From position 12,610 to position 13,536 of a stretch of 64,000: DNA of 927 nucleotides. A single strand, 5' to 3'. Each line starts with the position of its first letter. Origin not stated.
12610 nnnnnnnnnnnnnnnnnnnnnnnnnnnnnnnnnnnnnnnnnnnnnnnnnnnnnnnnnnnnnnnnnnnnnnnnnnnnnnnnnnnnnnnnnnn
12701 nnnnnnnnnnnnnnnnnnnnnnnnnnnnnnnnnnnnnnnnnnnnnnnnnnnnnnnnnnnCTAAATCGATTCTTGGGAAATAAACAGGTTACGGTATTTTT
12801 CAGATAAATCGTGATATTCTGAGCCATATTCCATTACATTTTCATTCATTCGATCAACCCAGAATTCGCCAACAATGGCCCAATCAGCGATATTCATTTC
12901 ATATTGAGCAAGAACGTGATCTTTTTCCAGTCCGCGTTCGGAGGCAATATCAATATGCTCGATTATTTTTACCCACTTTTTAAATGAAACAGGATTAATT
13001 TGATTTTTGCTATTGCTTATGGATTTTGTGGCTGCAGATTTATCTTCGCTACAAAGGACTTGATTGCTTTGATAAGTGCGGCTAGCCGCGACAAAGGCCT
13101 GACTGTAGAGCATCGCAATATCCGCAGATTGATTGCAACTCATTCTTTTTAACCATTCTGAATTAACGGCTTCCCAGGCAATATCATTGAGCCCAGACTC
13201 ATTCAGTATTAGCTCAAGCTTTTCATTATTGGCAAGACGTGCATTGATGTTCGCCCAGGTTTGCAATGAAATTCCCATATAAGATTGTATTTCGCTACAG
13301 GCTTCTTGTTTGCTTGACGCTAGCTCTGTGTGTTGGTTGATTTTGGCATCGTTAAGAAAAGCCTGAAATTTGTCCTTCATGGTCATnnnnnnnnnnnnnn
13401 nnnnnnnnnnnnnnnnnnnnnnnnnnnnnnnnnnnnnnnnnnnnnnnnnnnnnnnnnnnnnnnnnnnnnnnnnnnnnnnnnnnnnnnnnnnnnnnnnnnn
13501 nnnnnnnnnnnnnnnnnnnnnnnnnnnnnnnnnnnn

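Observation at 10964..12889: About 217-bp direct repeats flanking a 1.5-kb cassette (GST gene plus 86-aa ORF), with a duplicated 3' gene fragment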

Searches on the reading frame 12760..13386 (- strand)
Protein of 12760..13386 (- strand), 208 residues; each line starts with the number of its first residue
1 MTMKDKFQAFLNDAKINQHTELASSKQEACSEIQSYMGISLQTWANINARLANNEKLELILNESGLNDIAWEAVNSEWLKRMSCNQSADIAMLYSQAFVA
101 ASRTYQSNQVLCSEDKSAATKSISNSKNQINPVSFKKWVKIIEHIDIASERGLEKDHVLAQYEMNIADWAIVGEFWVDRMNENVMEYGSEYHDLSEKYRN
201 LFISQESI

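Call 4: search_protein_families(library=pfam, proteins=[window:12760-13386:-], max_evalue=0.01)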
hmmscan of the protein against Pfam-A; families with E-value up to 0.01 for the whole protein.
window:12760-13386:- (208 aa): 1 family
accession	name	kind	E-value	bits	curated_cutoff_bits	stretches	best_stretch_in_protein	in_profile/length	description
PF20325.3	DUF6620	-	0.00029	20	27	1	29-179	269-414/450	Family of unknown function (DUF6620)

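Call 9: find_encoding_contigs(protein=window:12760-13386:-, flank=10000, max_places=10)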
Protein window:12760-13386:- (208 aa): no gene with exactly this product is on record in the collection.

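Call 11: find_homologous_proteins(query=window:12760-13386:-, max_evalue=0.001)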
Query window:12760-13386:- (208 aa): 2 proteins with E <= 0.001 among 46 candidates.
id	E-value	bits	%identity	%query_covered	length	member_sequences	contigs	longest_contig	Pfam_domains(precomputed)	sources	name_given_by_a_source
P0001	1.2e-122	425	94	100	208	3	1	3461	-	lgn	-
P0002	3.2e-56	208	76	61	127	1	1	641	-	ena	-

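Call 12: find_encoding_contigs(protein=P0001, flank=10000, max_places=10)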
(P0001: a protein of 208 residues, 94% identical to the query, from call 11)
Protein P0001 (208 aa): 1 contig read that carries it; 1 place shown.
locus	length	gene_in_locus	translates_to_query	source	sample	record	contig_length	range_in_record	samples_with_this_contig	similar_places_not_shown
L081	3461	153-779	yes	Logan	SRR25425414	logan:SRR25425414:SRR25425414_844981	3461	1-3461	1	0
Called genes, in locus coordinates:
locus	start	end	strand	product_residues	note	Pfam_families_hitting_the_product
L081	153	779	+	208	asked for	-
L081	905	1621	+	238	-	PF03588:Leu_Phe_trans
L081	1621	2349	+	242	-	PF04376:ATE_N, PF04377:ATE_C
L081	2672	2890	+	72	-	PF01176:eIF-1a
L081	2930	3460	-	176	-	?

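Call 13: find_encoding_contigs(protein=P0002, flank=10000, max_places=10)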
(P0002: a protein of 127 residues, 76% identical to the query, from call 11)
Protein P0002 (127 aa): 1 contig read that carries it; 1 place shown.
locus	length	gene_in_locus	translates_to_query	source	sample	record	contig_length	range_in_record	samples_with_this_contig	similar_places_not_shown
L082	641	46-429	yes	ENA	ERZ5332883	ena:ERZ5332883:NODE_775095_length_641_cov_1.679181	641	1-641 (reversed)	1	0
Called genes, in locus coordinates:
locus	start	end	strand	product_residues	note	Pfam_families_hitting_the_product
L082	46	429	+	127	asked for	-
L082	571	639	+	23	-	?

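Call 39: find_related_loci(query=window:12760-13386:-, collection=metagenome_contigs, flank=10000)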
Query window:12760-13386:- (208 aa) in metagenome_contigs; peptide patterns used: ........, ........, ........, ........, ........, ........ (x = any residue, [..] = any of these).
73 stretches matched a pattern; 1 encode a relative of the query (tblastn E <= 1e-3); 1 distinct loci.
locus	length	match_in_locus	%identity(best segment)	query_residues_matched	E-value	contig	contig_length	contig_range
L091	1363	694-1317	93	1-208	1e-144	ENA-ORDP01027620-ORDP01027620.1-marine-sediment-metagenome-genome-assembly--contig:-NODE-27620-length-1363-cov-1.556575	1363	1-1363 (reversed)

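Call 43: search_protein_families(library=ncbifam, proteins=[window:12760-13386:-], max_evalue=0.001)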
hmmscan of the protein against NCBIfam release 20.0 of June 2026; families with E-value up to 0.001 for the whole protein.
window:12760-13386:- (208 aa): 0 families

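Call 51: search_protein_families(library=phrogs, proteins=[window:12760-13386:-], max_evalue=0.01)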
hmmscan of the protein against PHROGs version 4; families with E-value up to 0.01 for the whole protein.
window:12760-13386:- (208 aa): 0 families

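Call 52: search_protein_families(library=padloc, proteins=[window:12760-13386:-], max_evalue=0.01)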
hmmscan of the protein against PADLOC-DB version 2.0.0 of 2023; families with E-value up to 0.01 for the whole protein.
window:12760-13386:- (208 aa): 0 families

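Call 68: predict_structure(alignment_id=A4)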
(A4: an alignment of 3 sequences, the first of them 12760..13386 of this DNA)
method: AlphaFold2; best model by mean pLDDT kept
length: 208 residues; sequences in the alignment: 3
mean_pLDDT: 44.4   pTM: 0.27
mean pLDDT of the five models: 44.4, 43.3, 41.0, 38.1, 37.6
residues with pLDDT >= 90: 0; 70-90: 3; 50-70: 63; < 50: 142
segments of 3 or more residues with pLDDT < 50: 1-34, 70-136, 178-208
pLDDT, mean of each block of 10 residues (from residue 1): 34 31 40 50 56 57 61 38 36 42 33 34 33 47 56 58 53 49 41 45 34
secondary structure, 60 per line:
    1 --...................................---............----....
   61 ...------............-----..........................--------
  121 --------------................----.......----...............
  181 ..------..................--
elements in order: H3-37 H41-52 H57-63 H70-81 H87-112 H135-150 H155-161 H166-182 H189-206
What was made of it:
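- Tried and rejected: The 208-aa protein model was unusable (pLDDT 44, call 68).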
